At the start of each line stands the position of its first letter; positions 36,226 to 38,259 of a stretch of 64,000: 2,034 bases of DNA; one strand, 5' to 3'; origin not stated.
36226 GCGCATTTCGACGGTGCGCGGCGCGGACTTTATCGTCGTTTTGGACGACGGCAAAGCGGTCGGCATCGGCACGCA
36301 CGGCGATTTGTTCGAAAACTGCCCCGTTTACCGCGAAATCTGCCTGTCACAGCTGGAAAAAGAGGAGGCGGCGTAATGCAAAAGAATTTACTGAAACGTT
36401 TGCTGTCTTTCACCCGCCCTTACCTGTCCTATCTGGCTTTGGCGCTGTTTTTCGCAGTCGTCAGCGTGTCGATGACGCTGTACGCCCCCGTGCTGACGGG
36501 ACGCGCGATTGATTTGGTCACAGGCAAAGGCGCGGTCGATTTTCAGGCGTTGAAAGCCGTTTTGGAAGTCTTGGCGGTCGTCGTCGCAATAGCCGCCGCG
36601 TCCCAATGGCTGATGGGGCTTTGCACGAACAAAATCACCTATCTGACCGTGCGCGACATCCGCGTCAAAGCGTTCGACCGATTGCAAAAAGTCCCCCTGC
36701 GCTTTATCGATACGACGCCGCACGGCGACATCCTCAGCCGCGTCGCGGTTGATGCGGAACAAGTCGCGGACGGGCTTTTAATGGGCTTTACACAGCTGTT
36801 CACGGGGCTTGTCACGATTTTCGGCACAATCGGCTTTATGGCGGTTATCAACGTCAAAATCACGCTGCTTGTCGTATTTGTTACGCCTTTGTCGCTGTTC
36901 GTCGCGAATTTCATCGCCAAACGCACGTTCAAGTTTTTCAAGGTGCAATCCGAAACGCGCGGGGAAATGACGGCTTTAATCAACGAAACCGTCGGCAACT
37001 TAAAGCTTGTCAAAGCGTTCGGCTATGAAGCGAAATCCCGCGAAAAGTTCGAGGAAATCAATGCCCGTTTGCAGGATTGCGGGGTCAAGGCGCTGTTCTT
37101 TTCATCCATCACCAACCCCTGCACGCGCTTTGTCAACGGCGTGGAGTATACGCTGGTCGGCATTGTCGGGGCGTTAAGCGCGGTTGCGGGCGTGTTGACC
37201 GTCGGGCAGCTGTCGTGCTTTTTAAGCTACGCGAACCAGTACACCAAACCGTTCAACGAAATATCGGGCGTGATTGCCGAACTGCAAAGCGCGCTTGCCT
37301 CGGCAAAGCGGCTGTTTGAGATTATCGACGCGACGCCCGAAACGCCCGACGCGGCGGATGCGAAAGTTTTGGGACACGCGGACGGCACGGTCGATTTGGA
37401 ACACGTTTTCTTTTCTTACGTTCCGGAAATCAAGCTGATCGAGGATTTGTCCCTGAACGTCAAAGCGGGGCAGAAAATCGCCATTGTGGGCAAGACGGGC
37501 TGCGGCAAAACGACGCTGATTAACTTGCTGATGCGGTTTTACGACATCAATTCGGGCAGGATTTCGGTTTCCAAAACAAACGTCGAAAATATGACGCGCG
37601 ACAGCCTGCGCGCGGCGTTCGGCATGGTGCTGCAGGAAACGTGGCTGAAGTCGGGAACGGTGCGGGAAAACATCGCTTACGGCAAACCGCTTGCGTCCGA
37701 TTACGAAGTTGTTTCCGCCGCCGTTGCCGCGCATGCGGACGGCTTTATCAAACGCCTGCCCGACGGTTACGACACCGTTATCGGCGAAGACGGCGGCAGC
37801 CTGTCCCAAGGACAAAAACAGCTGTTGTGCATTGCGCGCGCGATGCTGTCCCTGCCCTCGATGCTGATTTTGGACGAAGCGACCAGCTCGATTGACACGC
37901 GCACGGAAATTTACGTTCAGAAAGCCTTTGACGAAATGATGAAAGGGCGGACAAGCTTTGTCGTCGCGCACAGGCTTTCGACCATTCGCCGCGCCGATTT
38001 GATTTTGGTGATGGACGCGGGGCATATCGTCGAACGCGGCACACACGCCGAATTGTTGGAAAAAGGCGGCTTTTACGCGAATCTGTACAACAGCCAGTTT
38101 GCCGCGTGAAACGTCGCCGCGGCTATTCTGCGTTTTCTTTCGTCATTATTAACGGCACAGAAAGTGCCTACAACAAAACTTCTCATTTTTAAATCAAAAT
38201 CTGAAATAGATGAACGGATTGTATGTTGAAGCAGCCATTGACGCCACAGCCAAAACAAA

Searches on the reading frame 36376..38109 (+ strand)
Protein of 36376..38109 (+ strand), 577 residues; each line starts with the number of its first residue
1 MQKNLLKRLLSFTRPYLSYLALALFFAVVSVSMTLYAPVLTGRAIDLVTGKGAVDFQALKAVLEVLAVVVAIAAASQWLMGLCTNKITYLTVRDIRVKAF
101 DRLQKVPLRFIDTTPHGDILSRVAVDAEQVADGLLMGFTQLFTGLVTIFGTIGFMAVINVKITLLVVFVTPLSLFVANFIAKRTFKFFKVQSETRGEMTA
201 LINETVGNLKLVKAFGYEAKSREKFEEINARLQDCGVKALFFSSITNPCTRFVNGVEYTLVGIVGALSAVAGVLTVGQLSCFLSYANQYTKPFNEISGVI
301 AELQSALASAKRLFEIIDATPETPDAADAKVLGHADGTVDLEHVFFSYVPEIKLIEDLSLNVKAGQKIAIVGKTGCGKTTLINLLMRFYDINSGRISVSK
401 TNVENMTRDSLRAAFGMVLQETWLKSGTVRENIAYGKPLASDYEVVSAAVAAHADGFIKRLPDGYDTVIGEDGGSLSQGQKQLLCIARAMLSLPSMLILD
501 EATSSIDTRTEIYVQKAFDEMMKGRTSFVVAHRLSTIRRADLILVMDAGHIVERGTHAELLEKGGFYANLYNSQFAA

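Call 17: search_protein_families(library=pfam, proteins=[window:36376-38109:+], max_evalue=0.001)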
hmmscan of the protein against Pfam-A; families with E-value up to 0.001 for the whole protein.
window:36376-38109:+ (577 aa): 6 families
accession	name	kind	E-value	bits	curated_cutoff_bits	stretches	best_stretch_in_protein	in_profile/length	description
PF00664.28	ABC_membrane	-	4.7e-51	174.5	28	1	21-292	2-273/274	ABC transporter transmembrane region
PF00005.33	ABC_tran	-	5.1e-31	108.5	25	1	356-504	2-137/137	ABC transporter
PF13401.12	AAA_22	-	0.00019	22.2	27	1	368-421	8-57/130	AAA domain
PF03193.22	RsgA_GTPase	-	0.00028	21.2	30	0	351-408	93-149/174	RsgA GTPase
PF01926.29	MMR_HSR1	-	0.00066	20.2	21.9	0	367-410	1-36/113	50S ribosome-binding GTPase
PF02463.25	SMC_N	-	0.0009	19.2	40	0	475-544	136-209/220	RecF/RecN/SMC N terminal domain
